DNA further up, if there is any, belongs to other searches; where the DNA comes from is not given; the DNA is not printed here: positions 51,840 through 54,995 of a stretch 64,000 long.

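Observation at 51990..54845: One 951-aa protein fuses an acyl-CoA-synthetase-like domain to two tandem diadenylate-cyclase-like domains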

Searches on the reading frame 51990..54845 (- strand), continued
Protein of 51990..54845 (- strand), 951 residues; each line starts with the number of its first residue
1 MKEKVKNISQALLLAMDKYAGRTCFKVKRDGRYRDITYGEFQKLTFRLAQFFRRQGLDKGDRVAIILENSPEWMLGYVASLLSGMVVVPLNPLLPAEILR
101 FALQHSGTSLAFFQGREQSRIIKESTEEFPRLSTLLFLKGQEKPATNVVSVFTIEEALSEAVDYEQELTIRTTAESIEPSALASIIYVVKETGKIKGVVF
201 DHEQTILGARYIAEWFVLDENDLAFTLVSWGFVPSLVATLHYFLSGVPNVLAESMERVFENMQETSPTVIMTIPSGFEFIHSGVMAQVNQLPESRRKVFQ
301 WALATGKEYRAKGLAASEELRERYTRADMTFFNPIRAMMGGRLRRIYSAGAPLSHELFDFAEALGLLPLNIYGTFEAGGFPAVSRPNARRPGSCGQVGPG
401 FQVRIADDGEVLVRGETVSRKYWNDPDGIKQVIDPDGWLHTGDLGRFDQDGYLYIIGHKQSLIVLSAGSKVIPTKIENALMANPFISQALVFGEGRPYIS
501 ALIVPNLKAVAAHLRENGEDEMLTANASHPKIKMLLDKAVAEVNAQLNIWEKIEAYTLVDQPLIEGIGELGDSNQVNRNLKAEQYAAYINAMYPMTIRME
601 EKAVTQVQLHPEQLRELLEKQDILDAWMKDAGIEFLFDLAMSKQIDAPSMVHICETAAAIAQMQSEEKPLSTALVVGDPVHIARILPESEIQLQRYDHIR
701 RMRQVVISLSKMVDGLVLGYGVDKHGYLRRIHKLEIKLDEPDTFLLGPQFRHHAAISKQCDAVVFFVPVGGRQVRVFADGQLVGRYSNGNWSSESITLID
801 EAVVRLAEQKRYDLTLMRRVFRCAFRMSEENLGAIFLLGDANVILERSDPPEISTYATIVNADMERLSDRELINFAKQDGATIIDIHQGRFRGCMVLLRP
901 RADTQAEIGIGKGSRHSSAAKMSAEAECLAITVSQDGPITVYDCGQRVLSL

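Call 80: search_protein_families(library=pfam, alignment_id=A4, max_evalue=0.0001)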
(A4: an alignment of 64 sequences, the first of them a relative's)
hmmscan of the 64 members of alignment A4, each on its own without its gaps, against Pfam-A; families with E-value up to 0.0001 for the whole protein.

A. member 1, L001:11096-11983:- (296 aa): 2 families
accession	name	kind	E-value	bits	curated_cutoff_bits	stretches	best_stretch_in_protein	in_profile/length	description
PF00561.26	Abhydrolase_1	-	2.1e-31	109.9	25.8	1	35-281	2-245/245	alpha/beta hydrolase fold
PF12697.13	Abhydrolase_6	-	4.9e-13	50.7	26.3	1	36-220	1-169/217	Alpha/beta hydrolase family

B. families by the number of members that match (of 64 scanned): 72 families (the first 25 are shown)
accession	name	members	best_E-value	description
PF13191.12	AAA_16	8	1.2e-17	AAA ATPase domain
PF09865.15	DUF2092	6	9.8e-57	Predicted periplasmic protein (DUF2092)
PF13424.12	TPR_12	6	3.3e-10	Tetratricopeptide repeat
PF13401.12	AAA_22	6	1.3e-07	AAA domain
PF17874.7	TPR_MalT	5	4.4e-48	MalT-like TPR region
PF00069.31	Pkinase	4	1.2e-53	Protein kinase domain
PF00582.32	Usp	4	4.4e-38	Universal stress protein family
PF07714.23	PK_Tyr_Ser-Thr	4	2.3e-37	Protein tyrosine and serine/threonine kinase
PF00196.25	GerE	4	5.8e-18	Bacterial regulatory proteins, luxR family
PF00211.25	Guanylate_cyc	4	1.1e-17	Adenylate and Guanylate cyclase catalytic domain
PF01551.29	Peptidase_M23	3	1e-16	Peptidase family M23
PF13620.12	CarboxypepD_reg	3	1.2e-10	Carboxypeptidase regulatory-like domain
PF13428.12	TPR_14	3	3.7e-07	Tetratricopeptide repeat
PF13738.12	Pyr_redox_3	2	2e-29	Pyridine nucleotide-disulphide oxidoreductase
PF07992.20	Pyr_redox_2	2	1.2e-23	Pyridine nucleotide-disulphide oxidoreductase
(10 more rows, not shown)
